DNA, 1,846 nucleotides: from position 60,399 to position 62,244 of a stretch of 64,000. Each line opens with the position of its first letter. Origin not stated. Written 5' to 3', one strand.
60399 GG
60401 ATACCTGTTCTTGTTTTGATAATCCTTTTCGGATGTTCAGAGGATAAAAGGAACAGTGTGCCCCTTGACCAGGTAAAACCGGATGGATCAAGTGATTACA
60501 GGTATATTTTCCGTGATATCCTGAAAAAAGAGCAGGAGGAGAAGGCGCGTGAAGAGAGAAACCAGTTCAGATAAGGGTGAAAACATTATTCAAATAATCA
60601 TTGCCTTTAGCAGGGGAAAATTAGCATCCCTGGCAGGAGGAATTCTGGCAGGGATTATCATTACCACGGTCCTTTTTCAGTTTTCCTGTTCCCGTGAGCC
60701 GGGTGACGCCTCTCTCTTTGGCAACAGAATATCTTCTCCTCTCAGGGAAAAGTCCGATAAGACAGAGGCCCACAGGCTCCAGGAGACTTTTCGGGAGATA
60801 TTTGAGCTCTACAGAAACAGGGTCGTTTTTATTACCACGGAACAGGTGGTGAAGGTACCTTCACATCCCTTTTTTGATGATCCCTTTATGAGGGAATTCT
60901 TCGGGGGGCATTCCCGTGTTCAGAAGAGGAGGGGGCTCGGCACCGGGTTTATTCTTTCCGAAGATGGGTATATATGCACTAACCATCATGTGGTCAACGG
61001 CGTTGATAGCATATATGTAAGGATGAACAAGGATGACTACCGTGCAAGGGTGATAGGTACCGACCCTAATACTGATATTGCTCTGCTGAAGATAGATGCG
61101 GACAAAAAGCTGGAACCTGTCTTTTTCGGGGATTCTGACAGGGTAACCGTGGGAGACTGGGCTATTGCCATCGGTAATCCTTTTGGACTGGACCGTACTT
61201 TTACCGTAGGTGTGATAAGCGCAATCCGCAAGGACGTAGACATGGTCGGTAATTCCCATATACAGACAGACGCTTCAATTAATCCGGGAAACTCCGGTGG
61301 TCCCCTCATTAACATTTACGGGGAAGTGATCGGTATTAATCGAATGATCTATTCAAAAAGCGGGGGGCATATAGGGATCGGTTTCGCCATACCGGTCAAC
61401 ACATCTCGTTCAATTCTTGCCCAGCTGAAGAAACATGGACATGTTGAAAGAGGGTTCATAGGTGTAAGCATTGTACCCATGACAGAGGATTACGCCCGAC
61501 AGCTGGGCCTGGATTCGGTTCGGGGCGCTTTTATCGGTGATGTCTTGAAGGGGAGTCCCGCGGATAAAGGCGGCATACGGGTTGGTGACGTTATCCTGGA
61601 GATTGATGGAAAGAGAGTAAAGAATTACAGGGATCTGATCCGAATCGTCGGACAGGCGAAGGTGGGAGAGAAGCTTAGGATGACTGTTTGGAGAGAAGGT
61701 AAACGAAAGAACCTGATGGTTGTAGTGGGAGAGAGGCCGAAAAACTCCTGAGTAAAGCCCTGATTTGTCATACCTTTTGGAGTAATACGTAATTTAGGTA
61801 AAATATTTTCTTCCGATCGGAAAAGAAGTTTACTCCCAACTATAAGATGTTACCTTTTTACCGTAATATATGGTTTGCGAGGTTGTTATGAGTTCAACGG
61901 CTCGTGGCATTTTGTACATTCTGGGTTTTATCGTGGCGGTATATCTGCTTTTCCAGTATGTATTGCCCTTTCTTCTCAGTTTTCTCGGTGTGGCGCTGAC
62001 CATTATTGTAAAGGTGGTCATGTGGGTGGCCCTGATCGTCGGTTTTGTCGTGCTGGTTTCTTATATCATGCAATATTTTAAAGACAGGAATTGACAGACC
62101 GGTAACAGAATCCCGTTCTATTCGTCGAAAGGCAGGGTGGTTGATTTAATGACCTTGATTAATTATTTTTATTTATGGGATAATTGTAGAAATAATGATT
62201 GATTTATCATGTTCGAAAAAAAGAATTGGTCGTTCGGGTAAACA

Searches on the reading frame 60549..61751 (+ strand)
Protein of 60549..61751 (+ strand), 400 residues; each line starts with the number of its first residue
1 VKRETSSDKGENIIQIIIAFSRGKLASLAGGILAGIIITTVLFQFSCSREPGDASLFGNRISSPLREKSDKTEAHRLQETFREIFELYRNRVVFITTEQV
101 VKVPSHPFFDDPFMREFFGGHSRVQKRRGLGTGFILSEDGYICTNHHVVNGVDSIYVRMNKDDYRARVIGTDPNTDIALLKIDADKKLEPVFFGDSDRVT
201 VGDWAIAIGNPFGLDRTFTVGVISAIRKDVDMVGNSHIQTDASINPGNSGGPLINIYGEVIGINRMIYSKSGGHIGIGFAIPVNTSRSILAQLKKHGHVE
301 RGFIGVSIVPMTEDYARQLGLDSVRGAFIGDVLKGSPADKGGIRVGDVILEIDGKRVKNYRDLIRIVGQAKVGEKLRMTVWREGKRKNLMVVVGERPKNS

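Call 7: search_protein_families(library=pfam, proteins=[window:60549-61751:+], max_evalue=0.1)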
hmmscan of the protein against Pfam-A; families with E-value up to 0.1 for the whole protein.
window:60549-61751:+ (400 aa): 10 families
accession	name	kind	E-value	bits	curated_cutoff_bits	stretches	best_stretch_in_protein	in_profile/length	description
PF13365.12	Trypsin_2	-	2.2e-33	116.5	27.6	1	131-263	1-144/144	Trypsin-like peptidase domain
PF00089.32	Trypsin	-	2.9e-19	70.2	20.6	1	127-286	21-216/220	Trypsin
PF13180.12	PDZ_2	-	9.7e-15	55.1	27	1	302-391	1-78/80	PDZ domain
PF17820.7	PDZ_6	-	2.5e-14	53.2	27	1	329-382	2-54/54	PDZ domain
PF00595.29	PDZ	-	6e-12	46.2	23.2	1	297-380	6-80/81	PDZ domain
PF19805.5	DUF6288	-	6.1e-05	22.8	26.3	1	329-391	5-74/402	Family of unknown function (DUF6288)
PF10459.15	Peptidase_S46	-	0.00027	20.2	22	0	128-150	46-68/698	Peptidase S46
PF14685.13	PDZ_Tricorn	-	0.0034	17.8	25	1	335-389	30-86/88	Tricorn protease PDZ domain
PF01732.22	Mycop_pep_DUF31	-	0.02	15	27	0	227-264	307-344/346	Mycoplasma peptidase (DUF31)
PF05578.19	Peptidase_S31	-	0.096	12.5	27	0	122-164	44-90/234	Pestivirus NS3 polyprotein peptidase S31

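Call 8: search_protein_families(library=ncbifam, proteins=[window:60549-61751:+], max_evalue=0.1)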
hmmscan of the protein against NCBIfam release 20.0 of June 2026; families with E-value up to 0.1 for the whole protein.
window:60549-61751:+ (400 aa): 26 families (the best 25 are shown)
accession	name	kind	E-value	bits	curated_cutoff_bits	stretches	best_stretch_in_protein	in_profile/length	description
TIGR02037.1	degP_htrA_DO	subfamily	7.4e-118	394.2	416.2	1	80-399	2-333/434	Do family serine endopeptidase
NF041521.1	HhoA_HhoB_HtrA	equivalog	4.3e-90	302.4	450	1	90-394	12-332/335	HhoA/HhoB/HtrA family serine endopeptidase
NF007526.1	PRK10139.1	equivalog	6.9e-79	265.7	756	1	115-394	73-360/456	serine endoprotease DegQ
NF008189.1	PRK10942.1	equivalog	1.2e-74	251.6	720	1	105-393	87-381/477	serine endoprotease DegP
NF040960.1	MamE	equivalog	5.7e-70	236.7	800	2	78-290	70-290/659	magnetosome formation protease MamE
NF047968.1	SerProtHtrA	equivalog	1.1e-69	235.5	470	1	124-391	82-355/357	serine protease HtrA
TIGR02038.1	protease_degS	equivalog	4.4e-69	233.3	422.95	1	125-397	74-350/351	outer membrane-stress sensor serine endopeptidase DegS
NF008147.1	PRK10898.1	equivalog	1.3e-61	208.7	408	1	126-397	75-351/352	outer membrane-stress sensor serine endopeptidase DegS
NF050055.1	SerProtHtrAMycob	equivalog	1.2e-51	176.2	800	1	125-391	223-496/502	serine protease HtrA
NF053637.1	SerProtHtrAspr2045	equivalog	1.7e-50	172.1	650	1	138-390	112-383/394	serine protease HtrA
NF033740.0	MarP_fam_protase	equivalog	1e-24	87.3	250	1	126-295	208-379/390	MarP family serine protease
NF040961.1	MamO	equivalog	1.4e-18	66.6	800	1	125-287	94-261/648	magnetosome protein MamO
NF041199.1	trx7_PDZ_seleno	equivalog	4.1e-08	32.5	300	1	306-390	297-387/390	Trx7/PDZ domain-containing (seleno)protein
TIGR02860.1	spore_IV_B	equivalog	8e-08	31.6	305.25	1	335-386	123-173/402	SpoIVB peptidase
TIGR00054.1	TIGR00054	equivalog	6.4e-07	28.6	147.55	1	328-394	205-270/421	RIP metalloprotease RseP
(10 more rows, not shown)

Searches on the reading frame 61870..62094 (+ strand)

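Call 7: search_protein_families(library=pfam, proteins=[window:61870-62094:+], max_evalue=0.1)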
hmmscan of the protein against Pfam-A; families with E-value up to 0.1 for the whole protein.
window:61870-62094:+ (74 aa): 1 family
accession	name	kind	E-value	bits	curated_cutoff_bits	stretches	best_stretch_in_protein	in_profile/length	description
PF01284.28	MARVEL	-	0.089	13.3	32.8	1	16-68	46-100/135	Membrane-associating domain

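Call 8: search_protein_families(library=ncbifam, proteins=[window:61870-62094:+], max_evalue=0.1)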
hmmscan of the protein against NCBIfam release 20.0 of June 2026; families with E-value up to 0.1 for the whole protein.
window:61870-62094:+ (74 aa): 0 families
